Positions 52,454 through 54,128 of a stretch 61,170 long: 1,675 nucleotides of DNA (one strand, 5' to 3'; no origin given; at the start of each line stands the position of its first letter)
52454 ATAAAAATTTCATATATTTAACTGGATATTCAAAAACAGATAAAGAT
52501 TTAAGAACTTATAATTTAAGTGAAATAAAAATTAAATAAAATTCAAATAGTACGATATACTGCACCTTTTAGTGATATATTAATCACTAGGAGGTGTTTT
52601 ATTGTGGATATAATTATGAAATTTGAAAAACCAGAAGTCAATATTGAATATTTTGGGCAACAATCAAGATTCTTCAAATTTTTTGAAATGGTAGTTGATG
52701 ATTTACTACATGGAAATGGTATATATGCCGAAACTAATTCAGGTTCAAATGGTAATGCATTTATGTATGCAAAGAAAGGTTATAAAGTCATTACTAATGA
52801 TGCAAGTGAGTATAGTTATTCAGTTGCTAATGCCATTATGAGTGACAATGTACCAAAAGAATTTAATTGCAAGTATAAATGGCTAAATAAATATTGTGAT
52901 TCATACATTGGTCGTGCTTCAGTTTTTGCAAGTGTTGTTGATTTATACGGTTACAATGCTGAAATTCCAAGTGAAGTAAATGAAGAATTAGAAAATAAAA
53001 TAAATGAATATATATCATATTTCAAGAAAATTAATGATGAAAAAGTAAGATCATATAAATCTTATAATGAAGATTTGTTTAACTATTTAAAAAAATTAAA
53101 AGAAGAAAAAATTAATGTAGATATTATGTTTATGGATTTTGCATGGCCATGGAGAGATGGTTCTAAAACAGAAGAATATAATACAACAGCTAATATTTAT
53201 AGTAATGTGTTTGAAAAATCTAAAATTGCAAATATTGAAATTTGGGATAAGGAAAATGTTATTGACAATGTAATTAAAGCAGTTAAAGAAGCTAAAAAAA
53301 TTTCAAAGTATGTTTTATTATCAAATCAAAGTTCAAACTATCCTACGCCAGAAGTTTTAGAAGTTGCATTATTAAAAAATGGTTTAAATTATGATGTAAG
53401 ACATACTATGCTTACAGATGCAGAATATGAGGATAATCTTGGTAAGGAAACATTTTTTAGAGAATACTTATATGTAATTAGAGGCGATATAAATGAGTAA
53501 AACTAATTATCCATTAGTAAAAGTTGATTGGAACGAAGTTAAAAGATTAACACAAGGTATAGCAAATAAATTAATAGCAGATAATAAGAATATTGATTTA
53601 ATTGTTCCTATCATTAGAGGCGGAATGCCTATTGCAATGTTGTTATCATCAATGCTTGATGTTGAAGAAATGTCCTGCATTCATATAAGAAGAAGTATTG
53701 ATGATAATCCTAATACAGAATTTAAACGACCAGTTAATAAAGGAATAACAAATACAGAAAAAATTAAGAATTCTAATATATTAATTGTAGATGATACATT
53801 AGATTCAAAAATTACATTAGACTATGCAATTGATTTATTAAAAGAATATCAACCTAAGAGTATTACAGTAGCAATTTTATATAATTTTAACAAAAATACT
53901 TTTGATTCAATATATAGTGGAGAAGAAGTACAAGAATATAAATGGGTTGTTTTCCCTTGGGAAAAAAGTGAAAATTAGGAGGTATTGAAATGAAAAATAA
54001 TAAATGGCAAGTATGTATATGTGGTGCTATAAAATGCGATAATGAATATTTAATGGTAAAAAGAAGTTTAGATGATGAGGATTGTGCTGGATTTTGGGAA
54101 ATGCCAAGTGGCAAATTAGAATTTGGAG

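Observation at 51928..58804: WYL-regulated nine-gene nucleotide-tailoring operon: candidate undescribed modified-nucleoside, antiviral-nucleotide or nucleic-acid-hypermodification system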

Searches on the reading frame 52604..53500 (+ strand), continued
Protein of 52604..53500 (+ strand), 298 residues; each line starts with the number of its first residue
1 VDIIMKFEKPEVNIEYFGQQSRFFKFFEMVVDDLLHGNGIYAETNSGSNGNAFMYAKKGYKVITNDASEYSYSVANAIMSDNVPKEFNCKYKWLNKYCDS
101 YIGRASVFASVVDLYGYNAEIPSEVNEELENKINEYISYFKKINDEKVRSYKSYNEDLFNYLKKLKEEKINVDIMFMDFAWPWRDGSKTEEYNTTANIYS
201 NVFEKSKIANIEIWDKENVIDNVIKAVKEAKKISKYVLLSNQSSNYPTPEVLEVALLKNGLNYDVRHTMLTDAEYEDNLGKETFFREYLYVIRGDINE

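Call 80: search_protein_families(library=ncbifam, proteins=[L019:8494-9345:+, L019:9350-9985:+, L019:11605-12267:+, L019:12403-12696:+, L019:12752-13141:+], max_evalue=0.01)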
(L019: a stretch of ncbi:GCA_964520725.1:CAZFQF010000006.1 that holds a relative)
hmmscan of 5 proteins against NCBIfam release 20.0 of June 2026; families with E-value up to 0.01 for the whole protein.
L019:8494-9345:+ (284 aa): 40 families (the best 25 are shown)
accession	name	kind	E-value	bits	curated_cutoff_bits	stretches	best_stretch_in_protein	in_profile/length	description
TIGR02668.1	moaA_archaeal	equivalog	7.5e-23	81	325.25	1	5-277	10-294/303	GTP 3',8-cyclase MoaA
NF001199.0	PRK00164.2-1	equivalog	1.2e-22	80.4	231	1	4-277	11-297/308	GTP 3',8-cyclase MoaA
TIGR02666.1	moaA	equivalog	7.1e-22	77.8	284.05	1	7-187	12-198/336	GTP 3',8-cyclase MoaA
TIGR02495.1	NrdG2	equivalog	8.1e-13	48.1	131.15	1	12-164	23-174/193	anaerobic ribonucleoside-triphosphate reductase activating protein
TIGR04317.1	W_rSAM_matur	equivalog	2e-12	46.9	380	1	11-155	10-151/349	tungsten cofactor oxidoreductase radical SAM maturase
NF038283.1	viperin_w_prok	equivalog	3.7e-12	46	180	1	13-164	10-172/281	viperin family antiviral radical SAM protein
TIGR03963.1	rSAM_QueE_Clost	equivalog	1.5e-10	41.1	260.1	1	9-131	23-148/219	putative 7-carboxy-7-deazaguanine synthase QueE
NF045646.2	rSAM_Se_TrsS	equivalog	5.1e-10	38.5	490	1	12-171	93-253/441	radical SAM (seleno)protein TrsS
NF050035.1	rSAM_WgK_link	exception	7.1e-10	38.4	650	1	11-125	15-128/367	radical SAM/SPASM peptide maturase WgkB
TIGR02494.1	PFLE_PFLC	subfamily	7.6e-10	38.5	174.35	1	57-161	127-229/293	glycyl-radical enzyme activating protein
TIGR03977.1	rSAM_pair_HxsC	equivalog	1e-09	37.7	267.9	1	10-169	30-190/292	His-Xaa-Ser system radical SAM maturase HxsC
NF043069.1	T4HPD_activ_SAM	equivalog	2.8e-09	36.8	425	1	57-161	127-229/299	trans-4-hydroxy-L-proline dehydratase activase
NF047865.1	rSAM_PapB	equivalog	3.3e-09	36.4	340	1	6-145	4-154/330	PapB family radical SAM/SPASM ranthipeptide maturase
NF033640.1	N_Twi_rSAM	subfamily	3.1e-08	33.1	170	1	11-190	117-319/398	twitch domain-containing radical SAM protein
TIGR04167.1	rSAM_SeCys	equivalog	3.2e-08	33.2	300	1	7-103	10-103/303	arsenosugar biosynthesis radical SAM (seleno)protein ArsS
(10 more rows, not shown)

L019:9350-9985:+ (211 aa): 8 families
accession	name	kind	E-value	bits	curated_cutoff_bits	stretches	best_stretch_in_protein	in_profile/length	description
TIGR00041.1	DTMP_kinase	equivalog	6.5e-14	52.1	83.25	1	3-195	7-188/196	dTMP kinase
NF040667.1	hom_kin_desulfo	exception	0.00023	21.1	197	0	3-64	3-63/163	homoserine kinase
NF000355.4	ribo_prot_ABC_F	equivalog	0.00042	19.3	380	1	2-31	341-372/499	ribosomal protection-like ABC-F family protein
NF005923.0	PRK07933.1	equivalog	0.00048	19.5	193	1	3-158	3-158/213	dTMP kinase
NF005255.0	PRK06762.2-2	equivalog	0.00086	19.3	140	0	119-164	83-128/163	hypothetical protein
NF038208.1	garosamine_AAA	equivalog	0.0019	17.9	170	0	128-187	88-144/167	Gar/GrdA family gentamicin resistance ATP-binding protein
NF003122.0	PRK04040.1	equivalog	0.0035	16.9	155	0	2-32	4-31/189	adenylate kinase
NF005250.0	PRK06761.1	equivalog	0.0068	15.5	270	0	3-68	6-74/282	hypothetical protein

L019:11605-12267:+ (220 aa): 2 families
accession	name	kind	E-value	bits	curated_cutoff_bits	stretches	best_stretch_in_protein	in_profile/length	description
TIGR00697.1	TIGR00697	equivalog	4.4e-40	137.6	50.95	1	15-210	4-199/201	queuosine precursor transporter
NF008406.0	PRK11212.1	equivalog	3.1e-19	69.4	252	1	9-200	8-196/221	7-cyano-7-deazaguanine/7-aminomethyl-7-deazaguanine transporter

L019:12403-12696:+ (97 aa): 11 families
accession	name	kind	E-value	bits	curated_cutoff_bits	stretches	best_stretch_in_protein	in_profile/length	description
TIGR01096.1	3A0103s03R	subfamily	2.7e-13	50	256.35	1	5-92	3-92/250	lysine/arginine/ornithine ABC transporter substrate-binding protein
NF007029.0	PRK09495.1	equivalog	2e-12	47.5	303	1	5-92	5-92/248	glutamine ABC transporter substrate-binding protein GlnH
NF041764.1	ArtI_Ecoli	equivalog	5.7e-08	32.4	522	1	8-92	3-89/243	arginine ABC transporter substrate-binding protein ArtI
NF052427.1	StpK7MSMEG_1200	equivalog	9.4e-08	31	900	1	22-90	359-428/601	serine/threonine protein kinase StpK7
NF041765.1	ArtJ_Ecoli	equivalog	9.5e-08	31.9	510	1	7-92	3-89/243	arginine ABC transporter substrate-binding protein ArtJ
NF011583.0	PRK15007.1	subfamily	1e-07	31.5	358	1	12-92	9-89/243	arginine ABC transporter substrate-binding protein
NF008112.0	PRK10859.1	equivalog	1.4e-07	30.4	354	1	22-93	40-111/483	membrane-bound lytic murein transglycosylase MltF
NF011965.0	PRK15437.1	equivalog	3.5e-07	30.1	459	1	1-92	1-94/260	histidine ABC transporter substrate-binding protein HisJ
NF008426.0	PRK11260.1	equivalog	5.3e-05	22.6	312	1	23-86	39-103/266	cystine ABC transporter substrate-binding protein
NF011586.0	PRK15010.1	equivalog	9.7e-05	22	440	1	24-91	25-93/260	lysine/arginine/ornithine ABC transporter substrate-binding protein ArgT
TIGR02995.1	ectoine_ehuB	equivalog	0.0009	18.6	190.9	1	30-92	37-101/275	ectoine/hydroxyectoine ABC transporter substrate-binding protein EhuB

L019:12752-13141:+ (129 aa): 7 families
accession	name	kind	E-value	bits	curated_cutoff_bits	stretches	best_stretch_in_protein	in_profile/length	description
TIGR01096.1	3A0103s03R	subfamily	4e-09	36.3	256.35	1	2-120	115-243/250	lysine/arginine/ornithine ABC transporter substrate-binding protein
NF008426.0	PRK11260.1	equivalog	2.1e-08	33.8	312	1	5-120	137-253/266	cystine ABC transporter substrate-binding protein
NF007029.0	PRK09495.1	equivalog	3.2e-07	30.4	303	1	1-121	115-237/248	glutamine ABC transporter substrate-binding protein GlnH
NF041765.1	ArtJ_Ecoli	equivalog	1.1e-06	28.5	510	1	1-115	110-229/243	arginine ABC transporter substrate-binding protein ArtJ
NF011583.0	PRK15007.1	subfamily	9.4e-05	21.9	358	1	3-115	112-229/243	arginine ABC transporter substrate-binding protein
NF041764.1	ArtI_Ecoli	equivalog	9.9e-05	21.8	522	1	3-116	112-230/243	arginine ABC transporter substrate-binding protein ArtI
NF033604.1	epsi_CJH_07325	subfamily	0.003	17.6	33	0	90-125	28-63/66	CJH_07325 family protein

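Call 97: search_protein_families(library=pfam, alignment_id=A2, max_evalue=1)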
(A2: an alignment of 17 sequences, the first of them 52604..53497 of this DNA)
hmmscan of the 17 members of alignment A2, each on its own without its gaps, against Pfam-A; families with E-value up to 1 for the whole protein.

A. member 1, window:52604-53497:+ (298 aa): 2 families
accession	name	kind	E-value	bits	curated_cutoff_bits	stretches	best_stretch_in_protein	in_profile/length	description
PF18190.7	Plk4_PB1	-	0.045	14.3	26.4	0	54-97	59-102/107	Polo-like Kinase 4 Polo Box 1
PF02086.21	MethyltransfD12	-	0.43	10.7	22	0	46-167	29-126/253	D12 class N6 adenine-specific DNA methyltransferase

B. families by the number of members that match (of 17 scanned): 19 families
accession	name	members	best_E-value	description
PF02086.21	MethyltransfD12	13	4.3e-05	D12 class N6 adenine-specific DNA methyltransferase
PF13344.12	Hydrolase_6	4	0.066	Haloacid dehalogenase-like hydrolase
PF01450.25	KARI_C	3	0.0012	Ketol-acid reductoisomerase, C-terminal domain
PF09445.16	Methyltransf_15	2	0.045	RNA cap guanine-N2 methyltransferase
PF09873.14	DUF2100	1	0.0022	Uncharacterized protein conserved in archaea (DUF2100)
PF08741.15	YwhD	1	0.019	YwhD family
PF16736.11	sCache_like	1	0.026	Single Cache-like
PF09986.15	DUF2225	1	0.029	Uncharacterized protein conserved in bacteria (DUF2225)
PF05240.20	APOBEC_C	1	0.035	APOBEC-like C-terminal domain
PF01055.32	Glyco_hydro_31_2nd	1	0.042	Glycosyl hydrolases family 31 TIM-barrel domain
PF18190.7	Plk4_PB1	1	0.045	Polo-like Kinase 4 Polo Box 1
PF16103.11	DUF4822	1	0.047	Domain of unknown function (DUF4822)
PF22708.2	S1CSD-TOTE-1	1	0.052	S1/CSD-like domain 1 of the TOTE conflict systems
PF18825.6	LPD13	1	0.054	Large polyvalent protein-associated domain 13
PF00657.28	Lipase_GDSL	1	0.056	GDSL-like Lipase/Acylhydrolase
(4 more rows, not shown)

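Call 106: fold_search(model_id=the predicted structure, library=viral)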
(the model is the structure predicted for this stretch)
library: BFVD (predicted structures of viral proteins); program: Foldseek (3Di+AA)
matches with E <= 10: 725; with E <= 0.001: 36
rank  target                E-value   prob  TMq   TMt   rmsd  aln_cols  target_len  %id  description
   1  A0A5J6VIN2            1.3e-11  1.00  0.61  0.30   6.8       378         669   13  site-specific DNA-methyltransferase (adenine-specific) [Megaviridae environmental sample]
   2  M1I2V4                7.7e-11  1.00  0.51  0.48   8.7       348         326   14  (no name in the UniProt tables at hand)
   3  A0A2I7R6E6            1.0e-07  1.00  0.47  0.49   8.5       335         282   14  (no name in the UniProt tables at hand)
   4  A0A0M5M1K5            7.3e-07  1.00  0.47  0.45   6.9       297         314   14  RNA-directed RNA polymerase L [Enterococcus phage IME-EFm5]
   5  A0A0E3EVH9            4.2e-06  1.00  0.50  0.50   9.5       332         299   12  site-specific DNA-methyltransferase (adenine-specific) [Synechococcus phage ACG-2014f]
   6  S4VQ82                4.5e-06  1.00  0.48  0.32   9.4       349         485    8  site-specific DNA-methyltransferase (cytosine-N(4)-specific) [Pandoravirus dulcis]
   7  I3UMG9                4.8e-06  1.00  0.45  0.47   8.2       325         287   10  site-specific DNA-methyltransferase (adenine-specific) [Colwellia phage 9A]
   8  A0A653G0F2            6.5e-06  1.00  0.44  0.48   8.8       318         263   11  (no name in the UniProt tables at hand)
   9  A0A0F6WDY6            1.5e-05  1.00  0.40  0.27   7.6       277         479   10  DNA methylase [Mycobacterium phage Vincenzo]
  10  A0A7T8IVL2            1.6e-05  1.00  0.44  0.47   9.1       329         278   12  site-specific DNA-methyltransferase (adenine-specific) [Erwinia phage pEa_SNUABM_5]
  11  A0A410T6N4            2.3e-05  1.00  0.42  0.46   9.3       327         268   13  (no name in the UniProt tables at hand)
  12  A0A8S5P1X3            2.4e-05  1.00  0.42  0.45   9.8       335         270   16  site-specific DNA-methyltransferase (adenine-specific) [Myoviridae sp. ctegP15]
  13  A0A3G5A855            2.9e-05  1.00  0.37  0.36   8.7       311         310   10  Uncharacterized protein [Hyperionvirus sp.]
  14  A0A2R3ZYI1            4.2e-05  1.00  0.42  0.37  12.4       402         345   11  (no name in the UniProt tables at hand)
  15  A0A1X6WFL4            5.1e-05  1.00  0.37  0.46   9.0       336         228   11  (no name in the UniProt tables at hand)
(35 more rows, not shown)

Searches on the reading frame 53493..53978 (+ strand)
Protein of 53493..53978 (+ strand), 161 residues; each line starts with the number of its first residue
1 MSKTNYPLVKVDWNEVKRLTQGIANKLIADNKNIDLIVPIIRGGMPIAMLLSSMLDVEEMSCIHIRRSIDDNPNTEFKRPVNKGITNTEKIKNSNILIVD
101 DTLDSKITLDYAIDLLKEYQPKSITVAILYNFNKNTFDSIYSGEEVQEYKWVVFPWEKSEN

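Call 3: search_protein_families(library=pfam, proteins=[window:53493-53978:+], max_evalue=0.01)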
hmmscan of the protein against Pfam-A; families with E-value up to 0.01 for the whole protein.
window:53493-53978:+ (161 aa): 2 families
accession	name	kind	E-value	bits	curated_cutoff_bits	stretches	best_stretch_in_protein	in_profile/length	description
PF00156.33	Pribosyltran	-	1.8e-21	76.5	26.3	1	14-157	9-152/158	Phosphoribosyl transferase domain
PF14681.12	UPRTase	-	6.2e-05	23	27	1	29-127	63-156/206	Uracil phosphoribosyltransferase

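Call 4: search_protein_families(library=ncbifam, proteins=[window:53493-53978:+], max_evalue=0.01)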
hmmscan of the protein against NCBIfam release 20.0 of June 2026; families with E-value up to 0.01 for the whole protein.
window:53493-53978:+ (161 aa): 18 families
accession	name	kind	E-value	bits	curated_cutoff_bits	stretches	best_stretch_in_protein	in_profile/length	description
NF006613.0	PRK09177.1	equivalog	9.9e-12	44.7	138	1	9-158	10-146/159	xanthine phosphoribosyltransferase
NF002620.0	PRK02277.1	subfamily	3.5e-11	43.1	115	1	9-140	55-186/201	orotate phosphoribosyltransferase-like protein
TIGR01203.1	HGPRTase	equivalog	1.6e-10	41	150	1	14-132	10-124/167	hypoxanthine phosphoribosyltransferase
NF006605.0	PRK09162.1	equivalog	2.7e-09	36.7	181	1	15-133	22-138/183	hypoxanthine-guanine phosphoribosyltransferase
NF045507.1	transregGfcR_Halo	equivalog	4.5e-09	36.1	300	1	11-130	67-190/215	transcriptional regulator GfcR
NF001097.0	PRK00129.1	equivalog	4.5e-07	29.8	114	1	28-129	67-160/209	uracil phosphoribosyltransferase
TIGR01743.1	purR_Bsub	equivalog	2.1e-05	23.7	258.7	0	92-134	193-235/268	pur operon repressor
NF003545.0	PRK05205.1-1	equivalog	2.2e-05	24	140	1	17-133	11-130/171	bifunctional pyr operon transcriptional regulator/uracil phosphoribosyltransferase PyrR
NF003549.0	PRK05205.1-5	equivalog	3.8e-05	23.2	138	1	12-129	10-136/182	bifunctional pyr operon transcriptional regulator/uracil phosphoribosyltransferase PyrR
NF001815.0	PRK00553.1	equivalog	9.6e-05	21.6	484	1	27-143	161-272/332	ribose-phosphate pyrophosphokinase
TIGR01091.1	upp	equivalog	9.8e-05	22.1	208.35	1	21-127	58-156/207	uracil phosphoribosyltransferase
TIGR01251.1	ribP_PPkin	subfamily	0.0001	21.4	113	1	25-132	151-249/309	ribose-phosphate diphosphokinase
NF003548.0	PRK05205.1-4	equivalog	0.00015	21.6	218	1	11-130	7-128/173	bifunctional pyr operon transcriptional regulator/uracil phosphoribosyltransferase PyrR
NF005299.0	PRK06827.1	subfamily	0.00049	18.9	327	1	27-140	203-315/383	phosphoribosylpyrophosphate synthetase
NF003547.0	PRK05205.1-3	equivalog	0.0026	17.6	230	1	16-130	26-147/194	bifunctional pyr operon transcriptional regulator/uracil phosphoribosyltransferase PyrR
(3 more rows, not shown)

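Call 8: search_protein_families(library=padloc, proteins=[window:53493-53978:+], max_evalue=0.01)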
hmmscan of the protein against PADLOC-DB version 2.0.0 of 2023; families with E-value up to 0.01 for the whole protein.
window:53493-53978:+ (161 aa): 2 families
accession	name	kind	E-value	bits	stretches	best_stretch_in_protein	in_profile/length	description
PDLC03928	PsyrT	-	3.4e-05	20.3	1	85-129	638-681/689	-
PDLC03962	ShosT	-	4.2e-05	21.5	1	81-138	158-217/237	-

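Call 9: search_protein_families(library=phrogs, proteins=[window:53493-53978:+], max_evalue=0.001)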
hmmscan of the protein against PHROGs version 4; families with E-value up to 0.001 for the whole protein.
window:53493-53978:+ (161 aa): 1 family
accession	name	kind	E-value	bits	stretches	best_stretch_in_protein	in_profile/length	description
phrog_8995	-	other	2.1e-14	54.5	1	9-158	5-139/148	phosphoribosyl transferase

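Call 72: search_solved_structures(query=window:53493-53975:+, max_evalue=0.01)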
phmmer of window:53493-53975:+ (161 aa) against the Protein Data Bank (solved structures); distinct sequences matched with E-value up to 0.01: 13.
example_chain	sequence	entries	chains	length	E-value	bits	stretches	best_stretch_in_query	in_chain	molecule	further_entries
4trb_A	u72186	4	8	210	1.9e-13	54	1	6-158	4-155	Purine phosphoribosyltransferase (GpT-1)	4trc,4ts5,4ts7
4z1o_A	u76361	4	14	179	4.4e-13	52.8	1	12-158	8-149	Phosphoribosyltransferase | Purine phosphoribosyltransferase (GpT-2)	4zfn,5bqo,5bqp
1vdm_A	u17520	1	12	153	2.3e-08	37.4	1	10-158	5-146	purine phosphoribosyltransferase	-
5vog_A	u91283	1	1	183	4.9e-06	29.9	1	13-157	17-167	Putative phosphoribosyltransferase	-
6d9q_A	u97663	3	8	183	1.9e-05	28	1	27-130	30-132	Hypoxanthine phosphoribosyltransferase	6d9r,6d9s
3h83_A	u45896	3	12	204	2.5e-05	27.6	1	27-130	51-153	Hypoxanthine phosphoribosyltransferase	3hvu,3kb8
4p80_A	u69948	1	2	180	0.00027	24.2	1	9-131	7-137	Ancestral PyrR protein (Green)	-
4p81_A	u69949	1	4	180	0.00041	23.6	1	9-131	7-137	Ancestral PyrR protein (Orange)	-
4pfq_A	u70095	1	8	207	0.00043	23.6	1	21-130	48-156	Hypoxanthine phosphoribosyltransferase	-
4p3k_A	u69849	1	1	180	0.0011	22.2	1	9-131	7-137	Ancestral PyrR protein (Plum)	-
2vfa_A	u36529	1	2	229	0.0048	20.2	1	90-131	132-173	HYPOXANTHINE-GUANINE-XANTHINE PHOSPHORIBOSYLTRANSFERASE, HYPOXANTHINE-GUANINE PHOSPHORIBOS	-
4p84_A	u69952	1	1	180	0.0055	20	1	7-131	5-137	Bifunctional protein PyrR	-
1non_A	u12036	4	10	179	0.0055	20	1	9-131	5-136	PyrR bifunctional protein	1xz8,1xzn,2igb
